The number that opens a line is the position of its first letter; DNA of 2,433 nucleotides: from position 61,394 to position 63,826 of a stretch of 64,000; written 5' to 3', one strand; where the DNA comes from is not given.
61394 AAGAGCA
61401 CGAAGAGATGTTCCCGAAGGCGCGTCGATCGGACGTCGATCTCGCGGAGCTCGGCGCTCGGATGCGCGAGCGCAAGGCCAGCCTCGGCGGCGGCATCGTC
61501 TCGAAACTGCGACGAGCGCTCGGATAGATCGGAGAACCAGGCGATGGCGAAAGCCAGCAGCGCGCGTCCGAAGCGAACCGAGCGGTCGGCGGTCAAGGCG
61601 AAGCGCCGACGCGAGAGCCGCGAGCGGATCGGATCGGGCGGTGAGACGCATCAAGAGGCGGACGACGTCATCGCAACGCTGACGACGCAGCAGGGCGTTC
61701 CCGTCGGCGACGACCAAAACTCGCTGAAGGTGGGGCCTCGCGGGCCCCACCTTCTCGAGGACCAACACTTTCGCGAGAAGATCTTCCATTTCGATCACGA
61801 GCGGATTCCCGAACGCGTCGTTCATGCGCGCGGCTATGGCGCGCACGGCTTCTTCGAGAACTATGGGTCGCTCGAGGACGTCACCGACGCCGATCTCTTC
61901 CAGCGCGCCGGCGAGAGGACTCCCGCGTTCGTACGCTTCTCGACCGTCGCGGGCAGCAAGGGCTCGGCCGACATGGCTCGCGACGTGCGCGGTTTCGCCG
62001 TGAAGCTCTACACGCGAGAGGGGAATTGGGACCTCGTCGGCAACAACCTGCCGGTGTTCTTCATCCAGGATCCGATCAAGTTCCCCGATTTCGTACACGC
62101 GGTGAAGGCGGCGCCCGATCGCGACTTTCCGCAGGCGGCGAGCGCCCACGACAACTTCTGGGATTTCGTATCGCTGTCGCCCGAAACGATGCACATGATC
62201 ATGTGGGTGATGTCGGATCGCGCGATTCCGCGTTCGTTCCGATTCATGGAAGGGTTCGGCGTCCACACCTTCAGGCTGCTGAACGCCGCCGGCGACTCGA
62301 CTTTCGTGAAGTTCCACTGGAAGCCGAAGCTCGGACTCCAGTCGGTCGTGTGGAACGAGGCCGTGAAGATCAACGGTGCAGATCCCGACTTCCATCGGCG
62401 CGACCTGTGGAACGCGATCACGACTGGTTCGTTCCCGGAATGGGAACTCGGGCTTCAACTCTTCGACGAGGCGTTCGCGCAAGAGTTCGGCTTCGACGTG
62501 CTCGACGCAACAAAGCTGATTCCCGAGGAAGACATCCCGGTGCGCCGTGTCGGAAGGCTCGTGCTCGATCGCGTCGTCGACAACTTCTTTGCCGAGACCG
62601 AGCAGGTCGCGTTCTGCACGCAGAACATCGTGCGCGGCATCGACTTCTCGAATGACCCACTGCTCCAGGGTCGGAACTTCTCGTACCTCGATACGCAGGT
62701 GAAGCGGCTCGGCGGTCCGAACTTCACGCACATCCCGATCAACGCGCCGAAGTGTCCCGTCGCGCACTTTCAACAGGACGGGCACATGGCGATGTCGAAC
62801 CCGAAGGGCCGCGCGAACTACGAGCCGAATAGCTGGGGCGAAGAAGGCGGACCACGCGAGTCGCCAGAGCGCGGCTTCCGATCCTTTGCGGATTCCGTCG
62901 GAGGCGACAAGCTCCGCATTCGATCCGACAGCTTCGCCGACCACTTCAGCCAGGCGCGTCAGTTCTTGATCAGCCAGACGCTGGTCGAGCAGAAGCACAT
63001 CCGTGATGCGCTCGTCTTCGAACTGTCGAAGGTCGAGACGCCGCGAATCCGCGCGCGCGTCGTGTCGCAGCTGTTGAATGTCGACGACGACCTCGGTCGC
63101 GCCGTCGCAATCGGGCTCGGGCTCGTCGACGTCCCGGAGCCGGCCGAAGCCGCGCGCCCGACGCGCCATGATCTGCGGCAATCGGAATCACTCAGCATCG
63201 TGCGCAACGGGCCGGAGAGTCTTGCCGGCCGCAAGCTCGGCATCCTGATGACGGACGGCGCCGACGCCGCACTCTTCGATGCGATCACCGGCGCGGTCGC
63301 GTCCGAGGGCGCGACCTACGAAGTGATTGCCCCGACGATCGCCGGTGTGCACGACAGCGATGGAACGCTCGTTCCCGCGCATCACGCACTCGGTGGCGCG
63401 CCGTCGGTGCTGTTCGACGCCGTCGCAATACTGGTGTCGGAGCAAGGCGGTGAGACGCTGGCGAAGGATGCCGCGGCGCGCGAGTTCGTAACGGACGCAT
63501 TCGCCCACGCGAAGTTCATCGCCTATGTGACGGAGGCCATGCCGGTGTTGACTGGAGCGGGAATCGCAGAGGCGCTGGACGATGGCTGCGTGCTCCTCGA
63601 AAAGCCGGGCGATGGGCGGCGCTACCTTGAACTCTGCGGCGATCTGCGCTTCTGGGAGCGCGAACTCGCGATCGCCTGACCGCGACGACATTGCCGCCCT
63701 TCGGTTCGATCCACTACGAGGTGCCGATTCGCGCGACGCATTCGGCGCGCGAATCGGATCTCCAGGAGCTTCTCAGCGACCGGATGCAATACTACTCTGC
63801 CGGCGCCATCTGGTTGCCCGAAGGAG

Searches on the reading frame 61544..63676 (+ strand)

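Call 77: search_protein_families(library=pfam, proteins=[window:61544-63676:+], max_evalue=0.001)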
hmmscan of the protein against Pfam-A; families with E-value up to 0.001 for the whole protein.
window:61544-63676:+ (711 aa): 3 families
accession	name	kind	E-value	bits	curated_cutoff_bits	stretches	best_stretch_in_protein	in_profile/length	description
PF00199.24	Catalase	-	5.1e-178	592.4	25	1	47-431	1-381/383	Catalase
PF06628.17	Catalase-rel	-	1.3e-18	67.4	30.1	1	461-525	1-65/65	Catalase-related immune-responsive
PF18011.7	Catalase_C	-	5.4e-10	39.5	24.6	1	561-706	1-148/150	C-terminal domain found in long catalases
